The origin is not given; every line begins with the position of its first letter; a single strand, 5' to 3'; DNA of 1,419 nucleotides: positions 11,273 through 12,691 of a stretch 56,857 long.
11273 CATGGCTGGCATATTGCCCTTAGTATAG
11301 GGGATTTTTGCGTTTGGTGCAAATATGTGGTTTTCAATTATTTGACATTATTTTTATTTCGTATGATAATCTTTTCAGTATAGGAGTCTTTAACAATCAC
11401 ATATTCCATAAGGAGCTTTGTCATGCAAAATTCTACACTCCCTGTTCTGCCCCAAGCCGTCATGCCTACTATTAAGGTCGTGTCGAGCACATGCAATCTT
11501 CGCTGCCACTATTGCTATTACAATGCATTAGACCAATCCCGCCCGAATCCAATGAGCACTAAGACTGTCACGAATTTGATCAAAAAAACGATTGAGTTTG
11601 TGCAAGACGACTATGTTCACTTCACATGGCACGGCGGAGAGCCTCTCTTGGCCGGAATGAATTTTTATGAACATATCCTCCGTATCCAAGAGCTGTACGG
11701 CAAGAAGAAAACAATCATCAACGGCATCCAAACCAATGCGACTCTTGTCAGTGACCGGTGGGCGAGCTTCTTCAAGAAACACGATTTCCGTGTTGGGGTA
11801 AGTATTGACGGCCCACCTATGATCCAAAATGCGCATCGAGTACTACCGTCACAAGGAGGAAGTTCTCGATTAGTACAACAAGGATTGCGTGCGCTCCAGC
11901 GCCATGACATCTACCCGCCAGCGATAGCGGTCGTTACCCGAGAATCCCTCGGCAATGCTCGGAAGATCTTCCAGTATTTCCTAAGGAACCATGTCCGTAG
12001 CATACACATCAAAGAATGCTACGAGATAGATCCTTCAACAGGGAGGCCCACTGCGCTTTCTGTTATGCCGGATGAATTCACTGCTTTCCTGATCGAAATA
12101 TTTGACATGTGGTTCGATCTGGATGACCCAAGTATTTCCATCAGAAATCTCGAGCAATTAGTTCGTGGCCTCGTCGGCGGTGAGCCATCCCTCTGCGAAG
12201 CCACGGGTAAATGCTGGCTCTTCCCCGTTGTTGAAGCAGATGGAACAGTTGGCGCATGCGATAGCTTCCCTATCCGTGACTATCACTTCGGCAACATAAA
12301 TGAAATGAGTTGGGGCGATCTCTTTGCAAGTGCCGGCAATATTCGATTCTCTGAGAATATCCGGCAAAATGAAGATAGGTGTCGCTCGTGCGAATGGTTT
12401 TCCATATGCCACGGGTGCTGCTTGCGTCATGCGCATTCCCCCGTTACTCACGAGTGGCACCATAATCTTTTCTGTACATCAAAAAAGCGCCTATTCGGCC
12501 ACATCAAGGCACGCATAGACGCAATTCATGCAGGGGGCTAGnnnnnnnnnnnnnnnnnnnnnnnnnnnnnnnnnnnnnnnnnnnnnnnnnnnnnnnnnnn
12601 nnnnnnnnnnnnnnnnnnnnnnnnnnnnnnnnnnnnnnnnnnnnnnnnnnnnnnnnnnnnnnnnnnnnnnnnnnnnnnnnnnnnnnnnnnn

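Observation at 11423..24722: Recurring convergent pair: anSME-like radical SAM/SPASM enzyme with a paralogous HExxH protein and a short peptide gene (two loci)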

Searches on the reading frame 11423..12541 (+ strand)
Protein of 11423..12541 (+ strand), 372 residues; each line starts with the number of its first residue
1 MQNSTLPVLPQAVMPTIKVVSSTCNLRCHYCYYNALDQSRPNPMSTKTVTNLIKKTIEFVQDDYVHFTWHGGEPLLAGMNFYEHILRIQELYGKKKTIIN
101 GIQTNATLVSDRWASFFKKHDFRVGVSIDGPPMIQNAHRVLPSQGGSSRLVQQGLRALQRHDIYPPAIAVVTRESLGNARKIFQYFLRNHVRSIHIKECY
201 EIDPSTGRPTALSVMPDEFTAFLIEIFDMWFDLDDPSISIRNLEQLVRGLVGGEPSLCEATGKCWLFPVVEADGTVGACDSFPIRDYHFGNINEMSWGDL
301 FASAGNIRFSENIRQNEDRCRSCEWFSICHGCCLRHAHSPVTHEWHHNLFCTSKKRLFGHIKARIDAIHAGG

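Call 3: search_protein_families(library=pfam, proteins=[window:11423-12541:+], max_evalue=0.01)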
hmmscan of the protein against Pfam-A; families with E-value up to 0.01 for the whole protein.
window:11423-12541:+ (372 aa): 3 families
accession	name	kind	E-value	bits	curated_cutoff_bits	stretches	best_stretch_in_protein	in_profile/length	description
PF04055.27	Radical_SAM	-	2.7e-14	54.1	29.5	1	20-163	3-141/166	Radical SAM superfamily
PF13353.11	Fer4_12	-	3.8e-09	37.4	22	1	21-143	12-128/137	4Fe-4S single cluster domain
PF13186.11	SPASM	-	1.5e-07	32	21.5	1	269-324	9-67/67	Iron-sulfur cluster-binding domain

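Call 4: search_protein_families(library=ncbifam, proteins=[window:11423-12541:+], max_evalue=0.01)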
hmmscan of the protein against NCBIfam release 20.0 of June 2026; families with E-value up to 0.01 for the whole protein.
window:11423-12541:+ (372 aa): 71 families (the best 25 are shown)
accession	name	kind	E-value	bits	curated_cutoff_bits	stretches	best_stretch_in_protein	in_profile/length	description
TIGR03942.1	sulfatase_rSAM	equivalog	1.3e-88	297.6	349.45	1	16-368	3-360/363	anaerobic sulfatase maturase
NF041298.1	rSAM_mat_DynA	equivalog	5.5e-70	236.1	450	1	22-366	9-354/356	dynobactin maturation radical SAM/SPASM protein DynA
NF010321.0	PRK13758.1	equivalog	2.9e-66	224.1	441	1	16-363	7-360/370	anaerobic sulfatase-maturase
NF010308.0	PRK13745.1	equivalog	2e-52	178.5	484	1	6-367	6-387/412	anaerobic sulfatase-maturation protein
NF041300.1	rSAM_mat_DarW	exception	3.7e-47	161.1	650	1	20-366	47-399/415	radical SAM/SPASM peptide maturase DarW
NF038005.1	rSAM_mat_DarE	equivalog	9.3e-46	156.4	650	1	21-363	81-430/432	darobactin maturation radical SAM/SPASM protein DarE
NF041718.1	rSAM_phane_AMC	equivalog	7.5e-45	153.5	425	1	22-332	14-326/362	cyclophane-forming radical SAM peptide maturase AmcB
NF041707.1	rSAM_YhhB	equivalog_domain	2.1e-44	151.9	445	1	20-366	8-366/369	cyclophane-forming radical SAM/SPASM peptide maturase YhhB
TIGR04261.1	rSAM_GlyRichRpt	subfamily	2e-43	148.8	310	1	21-332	4-326/363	cyclophane-forming radical SAM/SPASM peptide maturase GrrM/OscB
TIGR04083.1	rSAM_pep_methan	hypoth_equivalog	4e-38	131.3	300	1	23-366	9-344/376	TIGR04083 family peptide-modifying radical SAM enzyme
TIGR04269.1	SAM_SPASM_FxsB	subfamily_domain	5.7e-38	130.9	370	1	20-362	8-362/363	FxsB family cyclophane-forming radical SAM/SPASM peptide maturase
NF047865.1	rSAM_PapB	equivalog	2.2e-32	112.6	340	1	19-335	8-318/330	PapB family radical SAM/SPASM ranthipeptide maturase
TIGR04496.1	rSAM_XyeB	equivalog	1.2e-24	86.8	450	1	17-358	7-362/385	cyclophane-forming radical SAM/SPASM peptide maturase XyeB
TIGR03978.1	rSAM_paired_1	equivalog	3.5e-23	82.1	370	1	17-363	86-449/466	His-Xaa-Ser system radical SAM maturase HxsB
TIGR04068.1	rSAM_ocin_clost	equivalog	2.2e-22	79.6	500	1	18-160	88-234/462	Cys-rich peptide radical SAM maturase CcpM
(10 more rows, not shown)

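Call 38: search_solved_structures(query=window:11423-12541:+, max_evalue=0.001)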
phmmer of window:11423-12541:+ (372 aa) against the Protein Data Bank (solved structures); distinct sequences matched with E-value up to 0.001: 4.
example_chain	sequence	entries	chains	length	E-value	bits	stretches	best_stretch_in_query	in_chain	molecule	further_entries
4k37_A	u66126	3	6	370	7.1e-55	189.8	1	16-364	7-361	Anaerobic sulfatase-maturating enzyme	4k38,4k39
4k36_A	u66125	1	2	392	8.7e-55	189.5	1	16-364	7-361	Anaerobic sulfatase-maturating enzyme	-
9gm3_A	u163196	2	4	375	1e-27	100.3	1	18-365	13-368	ChlB radical SAM domain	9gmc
8vpo_A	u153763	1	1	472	8e-11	44.7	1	18-335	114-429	Radical SAM core domain-containing protein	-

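Call 101: find_homologous_proteins(query=window:11423-12541:+, max_evalue=1e-40)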
Query window:11423-12541:+ (372 aa): 187 proteins with E <= 1e-40 among 8000 candidates; the best 120 are listed.
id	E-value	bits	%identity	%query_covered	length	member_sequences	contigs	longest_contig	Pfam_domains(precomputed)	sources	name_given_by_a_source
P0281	5.5e-231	784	100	88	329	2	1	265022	PF13186.12,PF04055.28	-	-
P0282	3.4e-128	446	51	96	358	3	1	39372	PF13186.12,PF04055.28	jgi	-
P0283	1.2e-123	431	50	98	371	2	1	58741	PF13186.12,PF04055.28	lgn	-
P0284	1.0e-121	425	51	96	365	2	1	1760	PF13186.12,PF04055.28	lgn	-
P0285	1.8e-116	407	50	95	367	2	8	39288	PF13186.12,PF04055.28,PF13353.12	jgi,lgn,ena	-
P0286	1.2e-113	398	46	96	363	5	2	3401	PF13186.12,PF04055.28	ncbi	-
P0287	4.8e-112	393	48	97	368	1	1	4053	PF13186.12,PF04055.28,PF13353.12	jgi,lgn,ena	-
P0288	1.7e-110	388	47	96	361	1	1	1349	PF13186.12,PF04055.28,PF13353.12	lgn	-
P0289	1.1e-108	382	46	94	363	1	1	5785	PF04055.28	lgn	-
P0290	1.0e-107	379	46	96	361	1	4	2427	PF13186.12,PF04055.28,PF13353.12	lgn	-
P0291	1.1e-102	362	46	96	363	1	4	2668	PF13186.12,PF04055.28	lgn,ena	-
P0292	2.7e-63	232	32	100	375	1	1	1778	PF13186.12,PF04055.28,PF13353.12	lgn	-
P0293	3.0e-61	226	33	94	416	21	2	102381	PF13186.12,PF04055.28,PF13353.12,PF02810.22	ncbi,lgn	-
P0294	9.4e-61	224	33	99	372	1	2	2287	PF13186.12,PF04055.28,PF13353.12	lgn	-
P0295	1.1e-60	224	34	95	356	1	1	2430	PF13186.12,PF04055.28,PF13353.12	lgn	-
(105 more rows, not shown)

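Call 102: find_encoding_contigs(protein=P0282, flank=4000, max_places=1)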
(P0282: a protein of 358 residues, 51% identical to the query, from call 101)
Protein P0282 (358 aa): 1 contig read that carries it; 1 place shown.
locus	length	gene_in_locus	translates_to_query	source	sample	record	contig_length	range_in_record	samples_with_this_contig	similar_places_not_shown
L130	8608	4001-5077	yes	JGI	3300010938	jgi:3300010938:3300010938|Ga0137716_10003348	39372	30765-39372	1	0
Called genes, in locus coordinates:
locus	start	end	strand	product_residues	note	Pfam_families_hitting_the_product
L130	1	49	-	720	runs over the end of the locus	PF16927:HisKA_7TM, PF01590:GAF (weak), PF13185:GAF_2, PF00512:HisKA, PF02518:HATPase_c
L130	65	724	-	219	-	PF12710:HAD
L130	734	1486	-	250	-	PF01553:Acyltransferase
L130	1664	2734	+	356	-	PF04055:Radical_SAM, PF13353:Fer4_12 (weak)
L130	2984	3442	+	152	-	-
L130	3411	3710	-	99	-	-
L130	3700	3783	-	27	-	-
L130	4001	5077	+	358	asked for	PF04055:Radical_SAM, PF13186:SPASM (weak)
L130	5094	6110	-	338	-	-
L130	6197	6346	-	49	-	-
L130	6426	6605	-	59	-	-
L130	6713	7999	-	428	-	PF00675:Peptidase_M16, PF05193:Peptidase_M16_C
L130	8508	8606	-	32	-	?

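Call 103: find_encoding_contigs(protein=P0283, flank=4000, max_places=1)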
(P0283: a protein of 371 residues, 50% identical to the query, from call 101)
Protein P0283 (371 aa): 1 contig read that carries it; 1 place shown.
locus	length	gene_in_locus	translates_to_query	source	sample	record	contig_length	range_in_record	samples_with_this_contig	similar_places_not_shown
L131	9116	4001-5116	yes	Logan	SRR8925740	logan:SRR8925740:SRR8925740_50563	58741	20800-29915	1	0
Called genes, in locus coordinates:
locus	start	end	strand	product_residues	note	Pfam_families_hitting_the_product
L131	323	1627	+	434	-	PF04055:Radical_SAM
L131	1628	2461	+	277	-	-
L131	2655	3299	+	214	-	PF01966:HD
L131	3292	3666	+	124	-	PF00106:adh_short, PF08659:KR, PF13561:adh_short_C2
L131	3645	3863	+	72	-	-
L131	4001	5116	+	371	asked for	PF04055:Radical_SAM, PF13186:SPASM (weak)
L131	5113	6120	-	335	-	-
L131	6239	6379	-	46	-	-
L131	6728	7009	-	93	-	-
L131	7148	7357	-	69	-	-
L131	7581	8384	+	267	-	PF01978:TrmB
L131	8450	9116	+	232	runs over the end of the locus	PF01209:Ubie_methyltran (weak), PF02353:CMAS (weak), PF13489:Methyltransf_23, PF05175:MTS (weak), PF13847:Methyltransf_31, PF08241:Methyltransf_11, PF08242:Methyltransf_12, PF13649:Methyltransf_25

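Call 104: find_encoding_contigs(protein=P0285, flank=4000, max_places=1)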
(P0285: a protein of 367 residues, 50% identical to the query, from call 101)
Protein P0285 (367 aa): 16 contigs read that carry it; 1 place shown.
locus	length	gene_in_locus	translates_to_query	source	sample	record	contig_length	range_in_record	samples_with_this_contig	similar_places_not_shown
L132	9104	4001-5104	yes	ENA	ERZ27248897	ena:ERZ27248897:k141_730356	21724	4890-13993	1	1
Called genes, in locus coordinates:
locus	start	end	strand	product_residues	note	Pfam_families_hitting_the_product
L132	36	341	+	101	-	-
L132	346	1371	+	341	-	PF01170:UPF0020, PF05175:MTS (weak), PF13847:Methyltransf_31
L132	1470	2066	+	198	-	-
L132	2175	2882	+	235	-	PF04187:Cofac_haem_bdg (faint)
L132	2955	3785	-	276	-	-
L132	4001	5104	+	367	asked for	PF13353:Fer4_12, PF04055:Radical_SAM, PF13186:SPASM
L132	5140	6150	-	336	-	-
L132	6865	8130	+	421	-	PF01336:tRNA_anti-codon, PF00152:tRNA-synt_2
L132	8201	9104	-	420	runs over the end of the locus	PF13439:Glyco_transf_4, PF20706:GT4-conflict, PF00534:Glycos_transf_1, PF13692:Glyco_trans_1_4, PF13524:Glyco_trans_1_2 (faint)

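Call 111: find_encoding_contigs(protein=P0289, flank=4000, max_places=1)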
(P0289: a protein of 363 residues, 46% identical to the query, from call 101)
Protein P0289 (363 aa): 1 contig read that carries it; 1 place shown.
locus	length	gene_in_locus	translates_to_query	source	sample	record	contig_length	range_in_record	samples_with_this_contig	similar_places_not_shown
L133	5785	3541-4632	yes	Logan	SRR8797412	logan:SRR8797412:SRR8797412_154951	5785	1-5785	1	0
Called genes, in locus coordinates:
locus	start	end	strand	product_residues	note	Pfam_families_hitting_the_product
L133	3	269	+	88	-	?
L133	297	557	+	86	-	PF01541:GIY-YIG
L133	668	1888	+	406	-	PF00462:Glutaredoxin (weak)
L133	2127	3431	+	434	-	PF25840:Ulvan_lyase_N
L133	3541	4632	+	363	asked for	PF04055:Radical_SAM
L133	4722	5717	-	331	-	-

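Call 112: find_encoding_contigs(protein=P0287, flank=4000, max_places=1)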
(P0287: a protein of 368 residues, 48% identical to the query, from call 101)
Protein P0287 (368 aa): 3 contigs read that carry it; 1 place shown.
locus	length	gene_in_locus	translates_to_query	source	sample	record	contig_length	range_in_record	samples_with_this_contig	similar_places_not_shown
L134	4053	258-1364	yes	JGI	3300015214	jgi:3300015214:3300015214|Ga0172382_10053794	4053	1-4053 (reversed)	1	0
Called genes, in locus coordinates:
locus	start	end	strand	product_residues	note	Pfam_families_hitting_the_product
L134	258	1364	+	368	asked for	PF13353:Fer4_12, PF04055:Radical_SAM, PF13186:SPASM (weak)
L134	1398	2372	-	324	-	-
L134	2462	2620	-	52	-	-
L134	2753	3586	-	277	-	-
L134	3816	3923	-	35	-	-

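Call 116: search_protein_families(library=padloc, proteins=[window:11423-12541:+], max_evalue=0.01)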
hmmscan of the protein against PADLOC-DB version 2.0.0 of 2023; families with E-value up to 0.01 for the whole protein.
window:11423-12541:+ (372 aa): 2 families
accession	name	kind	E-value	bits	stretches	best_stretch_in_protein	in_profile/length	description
PDLC02903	pVip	-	2.7e-12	44.7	1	21-130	7-102/257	Viperins not associated with kinases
PDLC02904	pVip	-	1.7e-08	32.3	1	22-130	11-109/262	Viperins associated with kinases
